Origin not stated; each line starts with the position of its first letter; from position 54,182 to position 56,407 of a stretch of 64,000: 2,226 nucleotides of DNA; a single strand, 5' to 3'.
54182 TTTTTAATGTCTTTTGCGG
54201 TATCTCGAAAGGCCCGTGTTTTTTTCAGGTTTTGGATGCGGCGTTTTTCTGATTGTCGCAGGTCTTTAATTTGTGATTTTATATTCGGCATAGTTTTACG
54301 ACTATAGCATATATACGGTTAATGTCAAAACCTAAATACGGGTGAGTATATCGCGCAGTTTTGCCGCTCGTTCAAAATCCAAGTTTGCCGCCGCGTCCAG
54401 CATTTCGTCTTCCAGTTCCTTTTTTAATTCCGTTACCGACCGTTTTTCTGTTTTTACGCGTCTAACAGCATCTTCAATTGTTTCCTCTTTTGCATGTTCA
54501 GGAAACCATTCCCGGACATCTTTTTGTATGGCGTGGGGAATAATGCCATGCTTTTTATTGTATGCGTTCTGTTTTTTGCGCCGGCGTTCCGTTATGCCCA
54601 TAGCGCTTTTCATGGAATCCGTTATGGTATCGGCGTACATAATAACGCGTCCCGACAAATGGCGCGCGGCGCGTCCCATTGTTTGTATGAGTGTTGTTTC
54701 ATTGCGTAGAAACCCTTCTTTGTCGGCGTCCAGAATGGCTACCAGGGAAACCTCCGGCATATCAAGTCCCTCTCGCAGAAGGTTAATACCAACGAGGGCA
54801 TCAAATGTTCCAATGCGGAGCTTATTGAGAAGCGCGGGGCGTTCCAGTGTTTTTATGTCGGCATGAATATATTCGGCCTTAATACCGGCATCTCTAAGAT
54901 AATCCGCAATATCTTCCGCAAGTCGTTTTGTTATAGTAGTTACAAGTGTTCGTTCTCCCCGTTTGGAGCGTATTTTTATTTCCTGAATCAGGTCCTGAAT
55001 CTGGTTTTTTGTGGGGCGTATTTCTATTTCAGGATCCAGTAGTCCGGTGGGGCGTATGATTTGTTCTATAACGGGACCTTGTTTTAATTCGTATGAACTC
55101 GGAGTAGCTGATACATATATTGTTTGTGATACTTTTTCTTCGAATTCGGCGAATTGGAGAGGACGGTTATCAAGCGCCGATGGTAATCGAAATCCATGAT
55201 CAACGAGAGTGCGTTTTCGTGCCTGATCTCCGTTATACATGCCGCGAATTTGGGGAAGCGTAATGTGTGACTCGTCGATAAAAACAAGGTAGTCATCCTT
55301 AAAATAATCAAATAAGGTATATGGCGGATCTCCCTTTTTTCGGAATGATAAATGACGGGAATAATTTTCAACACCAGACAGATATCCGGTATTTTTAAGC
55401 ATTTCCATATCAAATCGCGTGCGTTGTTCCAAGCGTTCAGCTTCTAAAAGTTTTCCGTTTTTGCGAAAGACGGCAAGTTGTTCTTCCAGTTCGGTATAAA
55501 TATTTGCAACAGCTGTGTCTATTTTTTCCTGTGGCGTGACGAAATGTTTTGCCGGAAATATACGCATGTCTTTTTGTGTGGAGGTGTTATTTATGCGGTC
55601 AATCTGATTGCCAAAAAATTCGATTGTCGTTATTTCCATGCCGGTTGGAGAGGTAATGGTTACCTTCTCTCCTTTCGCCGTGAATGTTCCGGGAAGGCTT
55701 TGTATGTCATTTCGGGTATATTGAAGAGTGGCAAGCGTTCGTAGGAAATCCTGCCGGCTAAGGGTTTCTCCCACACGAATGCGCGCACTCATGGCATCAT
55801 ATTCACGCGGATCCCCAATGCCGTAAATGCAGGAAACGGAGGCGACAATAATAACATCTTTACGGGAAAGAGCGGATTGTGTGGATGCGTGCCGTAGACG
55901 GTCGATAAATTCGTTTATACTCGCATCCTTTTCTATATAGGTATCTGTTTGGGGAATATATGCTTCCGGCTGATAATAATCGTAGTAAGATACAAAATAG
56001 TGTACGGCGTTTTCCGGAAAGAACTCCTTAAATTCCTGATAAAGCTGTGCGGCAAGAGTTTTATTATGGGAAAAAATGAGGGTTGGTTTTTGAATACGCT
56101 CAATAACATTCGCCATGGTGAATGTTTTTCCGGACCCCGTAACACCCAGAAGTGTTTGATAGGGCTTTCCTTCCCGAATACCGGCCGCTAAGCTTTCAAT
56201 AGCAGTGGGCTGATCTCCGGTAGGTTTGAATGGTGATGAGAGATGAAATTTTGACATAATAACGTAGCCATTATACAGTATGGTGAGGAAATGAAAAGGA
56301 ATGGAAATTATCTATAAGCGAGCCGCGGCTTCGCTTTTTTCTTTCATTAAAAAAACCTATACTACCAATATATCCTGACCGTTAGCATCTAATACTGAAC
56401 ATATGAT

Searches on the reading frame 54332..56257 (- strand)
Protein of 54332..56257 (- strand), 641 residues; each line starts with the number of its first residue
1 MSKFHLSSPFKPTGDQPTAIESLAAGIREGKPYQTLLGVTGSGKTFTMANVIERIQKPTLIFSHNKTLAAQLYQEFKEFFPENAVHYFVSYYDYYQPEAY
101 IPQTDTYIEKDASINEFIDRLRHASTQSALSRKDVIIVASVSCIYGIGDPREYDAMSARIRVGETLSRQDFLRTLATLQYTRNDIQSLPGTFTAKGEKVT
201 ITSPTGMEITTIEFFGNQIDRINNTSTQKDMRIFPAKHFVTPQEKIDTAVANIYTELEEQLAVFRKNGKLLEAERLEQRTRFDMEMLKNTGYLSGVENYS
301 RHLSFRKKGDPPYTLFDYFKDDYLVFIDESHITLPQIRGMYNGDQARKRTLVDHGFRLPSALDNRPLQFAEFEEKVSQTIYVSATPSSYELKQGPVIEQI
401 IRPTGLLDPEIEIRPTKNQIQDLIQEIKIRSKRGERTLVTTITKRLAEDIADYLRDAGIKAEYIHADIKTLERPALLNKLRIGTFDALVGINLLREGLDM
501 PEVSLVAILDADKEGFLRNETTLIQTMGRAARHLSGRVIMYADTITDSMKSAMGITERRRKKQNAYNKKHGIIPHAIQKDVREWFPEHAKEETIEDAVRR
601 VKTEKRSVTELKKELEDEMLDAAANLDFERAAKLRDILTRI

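Call 83: search_protein_families(library=pfam, proteins=[window:54332-56257:-], max_evalue=0.00001)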
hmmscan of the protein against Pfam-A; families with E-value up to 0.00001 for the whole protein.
window:54332-56257:- (641 aa): 6 families
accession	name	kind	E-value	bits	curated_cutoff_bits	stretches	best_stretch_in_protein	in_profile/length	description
PF12344.14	UvrB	-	1.1e-20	73.6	27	1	540-582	1-43/43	Ultra-violet resistance protein B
PF00271.37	Helicase_C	-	7.8e-19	68.4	23.5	1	420-533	3-109/110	Helicase conserved C-terminal domain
PF17757.6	UvrB_inter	-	8e-15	55.2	22.9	1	159-239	2-91/91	UvrB interaction domain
PF04851.21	ResIII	-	7.4e-12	45.9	22.5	1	12-137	4-130/164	Type III restriction enzyme, res subunit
PF02151.25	UVR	-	1.1e-08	35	21.5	1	610-640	2-32/36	UvrB/uvrC motif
PF00270.35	DEAD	-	4.4e-07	30.2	26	0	33-90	16-81/167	DEAD/DEAH box helicase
